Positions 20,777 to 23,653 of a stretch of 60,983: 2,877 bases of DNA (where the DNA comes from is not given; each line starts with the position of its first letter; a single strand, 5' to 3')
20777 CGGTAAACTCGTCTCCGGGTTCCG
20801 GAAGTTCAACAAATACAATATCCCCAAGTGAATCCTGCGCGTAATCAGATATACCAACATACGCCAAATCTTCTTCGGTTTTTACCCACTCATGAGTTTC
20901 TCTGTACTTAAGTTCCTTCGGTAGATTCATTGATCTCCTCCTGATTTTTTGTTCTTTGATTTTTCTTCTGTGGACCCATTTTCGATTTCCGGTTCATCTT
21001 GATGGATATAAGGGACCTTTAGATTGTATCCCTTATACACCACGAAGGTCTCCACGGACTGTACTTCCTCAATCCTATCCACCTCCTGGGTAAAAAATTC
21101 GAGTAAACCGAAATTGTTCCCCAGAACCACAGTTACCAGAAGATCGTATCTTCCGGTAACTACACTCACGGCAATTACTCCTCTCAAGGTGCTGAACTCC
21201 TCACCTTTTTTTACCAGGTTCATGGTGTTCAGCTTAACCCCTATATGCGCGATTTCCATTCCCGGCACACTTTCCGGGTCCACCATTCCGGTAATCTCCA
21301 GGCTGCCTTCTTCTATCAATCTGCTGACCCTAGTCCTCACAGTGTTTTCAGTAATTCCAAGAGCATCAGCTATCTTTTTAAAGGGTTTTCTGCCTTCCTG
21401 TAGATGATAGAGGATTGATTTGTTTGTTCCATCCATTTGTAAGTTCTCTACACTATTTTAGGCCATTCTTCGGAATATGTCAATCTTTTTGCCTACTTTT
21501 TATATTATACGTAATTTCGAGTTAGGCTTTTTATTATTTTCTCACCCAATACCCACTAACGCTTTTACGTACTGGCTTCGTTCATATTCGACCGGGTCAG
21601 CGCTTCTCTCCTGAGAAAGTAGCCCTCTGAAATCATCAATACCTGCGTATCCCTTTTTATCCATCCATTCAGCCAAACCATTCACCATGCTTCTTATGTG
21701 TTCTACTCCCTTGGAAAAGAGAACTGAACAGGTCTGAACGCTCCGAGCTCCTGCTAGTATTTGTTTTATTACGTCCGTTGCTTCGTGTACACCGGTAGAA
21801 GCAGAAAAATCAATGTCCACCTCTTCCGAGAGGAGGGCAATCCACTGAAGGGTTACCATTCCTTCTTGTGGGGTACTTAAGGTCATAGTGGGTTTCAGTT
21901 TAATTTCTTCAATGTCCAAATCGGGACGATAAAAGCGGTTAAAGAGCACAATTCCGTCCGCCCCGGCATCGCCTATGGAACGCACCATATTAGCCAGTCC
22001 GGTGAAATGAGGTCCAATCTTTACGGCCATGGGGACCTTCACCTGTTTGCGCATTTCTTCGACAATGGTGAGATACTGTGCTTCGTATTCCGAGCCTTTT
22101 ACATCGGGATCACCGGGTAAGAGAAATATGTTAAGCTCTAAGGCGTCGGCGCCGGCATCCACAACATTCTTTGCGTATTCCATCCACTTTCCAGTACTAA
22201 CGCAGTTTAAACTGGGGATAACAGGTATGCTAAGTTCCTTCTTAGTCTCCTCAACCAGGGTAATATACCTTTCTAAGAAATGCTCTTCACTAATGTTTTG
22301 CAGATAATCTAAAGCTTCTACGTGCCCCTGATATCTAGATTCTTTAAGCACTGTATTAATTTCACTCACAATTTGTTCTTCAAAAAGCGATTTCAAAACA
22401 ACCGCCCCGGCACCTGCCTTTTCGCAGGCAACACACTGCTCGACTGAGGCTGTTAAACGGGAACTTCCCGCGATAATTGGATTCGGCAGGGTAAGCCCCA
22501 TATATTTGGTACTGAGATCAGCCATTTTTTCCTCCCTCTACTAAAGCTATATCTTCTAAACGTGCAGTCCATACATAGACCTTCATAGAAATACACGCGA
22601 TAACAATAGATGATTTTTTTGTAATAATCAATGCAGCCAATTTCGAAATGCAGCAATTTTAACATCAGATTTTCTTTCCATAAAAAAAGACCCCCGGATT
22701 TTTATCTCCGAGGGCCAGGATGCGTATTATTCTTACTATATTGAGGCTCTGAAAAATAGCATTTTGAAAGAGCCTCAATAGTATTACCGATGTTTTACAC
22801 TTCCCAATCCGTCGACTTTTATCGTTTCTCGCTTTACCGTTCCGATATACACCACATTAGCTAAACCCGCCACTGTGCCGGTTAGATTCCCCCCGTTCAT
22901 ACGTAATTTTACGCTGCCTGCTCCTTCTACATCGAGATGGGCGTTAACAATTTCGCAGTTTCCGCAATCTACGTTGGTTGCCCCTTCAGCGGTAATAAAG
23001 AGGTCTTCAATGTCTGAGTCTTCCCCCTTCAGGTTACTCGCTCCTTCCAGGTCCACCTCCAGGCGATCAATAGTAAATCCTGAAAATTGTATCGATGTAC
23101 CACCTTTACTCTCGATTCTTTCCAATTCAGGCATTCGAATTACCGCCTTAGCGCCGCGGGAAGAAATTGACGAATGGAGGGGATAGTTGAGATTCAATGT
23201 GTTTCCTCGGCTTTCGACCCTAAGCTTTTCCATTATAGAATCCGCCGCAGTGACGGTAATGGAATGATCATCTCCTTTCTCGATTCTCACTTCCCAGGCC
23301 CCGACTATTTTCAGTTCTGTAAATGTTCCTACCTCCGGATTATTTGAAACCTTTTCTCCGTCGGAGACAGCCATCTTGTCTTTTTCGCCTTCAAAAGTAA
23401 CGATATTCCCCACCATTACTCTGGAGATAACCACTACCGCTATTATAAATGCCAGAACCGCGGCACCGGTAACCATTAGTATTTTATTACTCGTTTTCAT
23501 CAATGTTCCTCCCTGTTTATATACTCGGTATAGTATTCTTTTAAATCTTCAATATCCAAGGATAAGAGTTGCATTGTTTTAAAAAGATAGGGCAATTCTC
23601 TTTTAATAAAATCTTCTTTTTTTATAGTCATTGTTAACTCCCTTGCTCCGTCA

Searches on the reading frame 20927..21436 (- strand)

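Call 79: search_protein_families(library=pfam, proteins=[window:20927-21436:-], max_evalue=0.001)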
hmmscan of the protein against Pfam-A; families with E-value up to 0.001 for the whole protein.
window:20927-21436:- (169 aa): 6 families
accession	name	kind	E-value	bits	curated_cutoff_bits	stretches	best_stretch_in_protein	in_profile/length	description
PF13404.12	HTH_AsnC-type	-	7.8e-09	35.7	27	1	1-40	1-41/42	AsnC-type helix-turn-helix domain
PF01037.27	AsnC_trans_reg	-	1.7e-08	34.7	25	1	74-135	11-72/73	Lrp/AsnC ligand binding domain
PF13412.12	HTH_24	-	3.1e-08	33.5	21.9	1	1-44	1-45/48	Winged helix-turn-helix DNA-binding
PF22451.2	NirdL-like_HTH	-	6.3e-06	26.1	27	1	17-44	17-44/47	Siroheme decarboxylase NirDL-like HTH domain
PF13384.12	HTH_23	-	0.00012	22.2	24.6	1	8-44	10-45/50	Homeodomain-like domain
PF08281.18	Sigma70_r4_2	-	0.00021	21.3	25.7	1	14-39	24-49/54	Sigma-70, region 4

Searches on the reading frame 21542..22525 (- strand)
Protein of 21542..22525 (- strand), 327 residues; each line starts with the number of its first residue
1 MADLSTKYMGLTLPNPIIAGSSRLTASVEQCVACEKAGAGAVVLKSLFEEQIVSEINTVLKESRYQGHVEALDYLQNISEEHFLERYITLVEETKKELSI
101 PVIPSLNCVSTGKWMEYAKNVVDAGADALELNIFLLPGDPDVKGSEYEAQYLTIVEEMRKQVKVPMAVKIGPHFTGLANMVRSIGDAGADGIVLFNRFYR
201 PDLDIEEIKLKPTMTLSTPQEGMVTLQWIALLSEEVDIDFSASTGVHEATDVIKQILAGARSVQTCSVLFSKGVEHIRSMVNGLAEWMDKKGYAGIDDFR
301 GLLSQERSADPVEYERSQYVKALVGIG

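Call 79: search_protein_families(library=pfam, proteins=[window:21542-22525:-], max_evalue=0.001)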
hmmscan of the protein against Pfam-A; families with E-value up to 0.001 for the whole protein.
window:21542-22525:- (327 aa): 1 family
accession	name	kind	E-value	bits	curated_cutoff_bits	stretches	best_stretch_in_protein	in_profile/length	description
PF01180.27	DHO_dh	-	3.2e-13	50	27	1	4-288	2-291/291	Dihydroorotate dehydrogenase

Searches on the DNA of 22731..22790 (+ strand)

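Call 81: search_dna_similar(query=window:22731-22790:+, collection=plasmids, mode=distant, max_evalue=0.01, max_rows=10)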
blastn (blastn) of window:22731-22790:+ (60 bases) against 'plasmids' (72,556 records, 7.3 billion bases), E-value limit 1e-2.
No match.

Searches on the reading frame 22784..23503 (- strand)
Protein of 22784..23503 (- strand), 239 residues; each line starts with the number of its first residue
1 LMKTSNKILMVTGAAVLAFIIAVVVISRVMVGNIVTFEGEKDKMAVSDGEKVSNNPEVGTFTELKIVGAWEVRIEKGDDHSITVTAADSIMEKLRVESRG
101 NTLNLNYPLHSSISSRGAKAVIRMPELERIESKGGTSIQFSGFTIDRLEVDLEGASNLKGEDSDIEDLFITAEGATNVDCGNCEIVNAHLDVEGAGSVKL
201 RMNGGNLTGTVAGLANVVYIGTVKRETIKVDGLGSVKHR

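Call 79: search_protein_families(library=pfam, proteins=[window:22784-23503:-], max_evalue=0.001)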
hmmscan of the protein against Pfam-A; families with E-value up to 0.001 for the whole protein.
window:22784-23503:- (239 aa): 1 family
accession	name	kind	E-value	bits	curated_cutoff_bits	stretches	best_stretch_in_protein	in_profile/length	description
PF10988.14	DUF2807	-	3e-22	79.7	24.2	2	61-178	2-118/181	Putative auto-transporter adhesin, head GIN domain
